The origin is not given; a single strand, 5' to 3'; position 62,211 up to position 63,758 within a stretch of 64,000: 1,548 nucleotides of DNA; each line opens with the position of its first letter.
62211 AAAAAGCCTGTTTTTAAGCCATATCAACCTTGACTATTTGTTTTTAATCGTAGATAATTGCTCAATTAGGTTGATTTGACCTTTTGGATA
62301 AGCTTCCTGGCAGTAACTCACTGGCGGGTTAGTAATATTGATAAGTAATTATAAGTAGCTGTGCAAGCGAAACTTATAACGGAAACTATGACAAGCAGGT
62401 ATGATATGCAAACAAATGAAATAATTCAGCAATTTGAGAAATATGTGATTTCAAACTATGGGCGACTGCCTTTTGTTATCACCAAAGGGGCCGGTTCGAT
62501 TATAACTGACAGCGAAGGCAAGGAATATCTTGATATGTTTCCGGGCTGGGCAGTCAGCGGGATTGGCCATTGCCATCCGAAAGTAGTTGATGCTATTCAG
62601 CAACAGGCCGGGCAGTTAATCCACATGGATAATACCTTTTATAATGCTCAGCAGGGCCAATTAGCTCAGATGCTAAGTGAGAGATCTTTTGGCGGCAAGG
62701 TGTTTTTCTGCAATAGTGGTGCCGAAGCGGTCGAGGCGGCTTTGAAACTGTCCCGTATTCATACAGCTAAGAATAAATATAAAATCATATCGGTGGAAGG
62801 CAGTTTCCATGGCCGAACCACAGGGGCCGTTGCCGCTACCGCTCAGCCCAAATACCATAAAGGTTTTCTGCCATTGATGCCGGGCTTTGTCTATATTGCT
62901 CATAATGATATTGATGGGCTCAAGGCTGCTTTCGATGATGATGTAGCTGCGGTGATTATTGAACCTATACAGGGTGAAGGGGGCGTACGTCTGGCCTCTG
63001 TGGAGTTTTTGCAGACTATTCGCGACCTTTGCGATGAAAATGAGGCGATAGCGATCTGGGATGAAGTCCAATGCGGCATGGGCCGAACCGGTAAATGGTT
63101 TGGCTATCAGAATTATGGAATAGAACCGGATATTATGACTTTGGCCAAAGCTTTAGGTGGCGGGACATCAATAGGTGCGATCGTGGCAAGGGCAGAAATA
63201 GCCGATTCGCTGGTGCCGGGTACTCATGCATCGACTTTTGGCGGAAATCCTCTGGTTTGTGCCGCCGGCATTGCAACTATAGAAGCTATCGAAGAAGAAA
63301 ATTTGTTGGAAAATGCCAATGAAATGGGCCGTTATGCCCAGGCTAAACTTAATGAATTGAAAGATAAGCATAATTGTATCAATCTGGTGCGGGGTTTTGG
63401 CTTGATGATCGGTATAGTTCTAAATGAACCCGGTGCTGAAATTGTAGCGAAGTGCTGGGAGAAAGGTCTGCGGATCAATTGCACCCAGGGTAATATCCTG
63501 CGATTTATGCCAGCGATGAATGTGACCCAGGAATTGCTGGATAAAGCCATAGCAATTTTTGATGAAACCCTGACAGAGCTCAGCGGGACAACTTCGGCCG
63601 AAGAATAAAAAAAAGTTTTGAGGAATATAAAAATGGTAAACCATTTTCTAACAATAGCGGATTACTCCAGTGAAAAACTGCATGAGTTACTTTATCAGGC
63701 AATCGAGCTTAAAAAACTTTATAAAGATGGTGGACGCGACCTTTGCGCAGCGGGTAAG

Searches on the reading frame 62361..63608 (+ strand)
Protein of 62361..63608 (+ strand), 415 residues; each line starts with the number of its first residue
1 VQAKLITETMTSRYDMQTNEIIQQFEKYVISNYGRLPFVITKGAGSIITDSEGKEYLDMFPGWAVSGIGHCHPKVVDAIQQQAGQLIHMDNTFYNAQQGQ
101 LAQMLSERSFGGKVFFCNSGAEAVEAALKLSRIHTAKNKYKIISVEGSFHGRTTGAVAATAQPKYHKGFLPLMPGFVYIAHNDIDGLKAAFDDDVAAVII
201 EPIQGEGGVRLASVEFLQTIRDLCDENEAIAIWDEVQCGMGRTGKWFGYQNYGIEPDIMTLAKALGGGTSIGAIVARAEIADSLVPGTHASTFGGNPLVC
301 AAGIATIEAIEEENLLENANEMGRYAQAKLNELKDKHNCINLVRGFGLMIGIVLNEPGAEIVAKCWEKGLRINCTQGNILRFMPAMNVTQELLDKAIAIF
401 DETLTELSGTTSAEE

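Call 40: search_protein_families(library=pfam, proteins=[window:62361-63608:+], max_evalue=0.001)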
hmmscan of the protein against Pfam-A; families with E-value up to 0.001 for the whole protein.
window:62361-63608:+ (415 aa): 2 families
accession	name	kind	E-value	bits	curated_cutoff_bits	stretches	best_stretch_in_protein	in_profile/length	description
PF00202.27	Aminotran_3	-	2.6e-122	408.8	30.5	1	32-403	5-402/403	Aminotransferase class-III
PF00155.27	Aminotran_1_2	-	0.00069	19.4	19.7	0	179-396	118-357/361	Aminotransferase class I and II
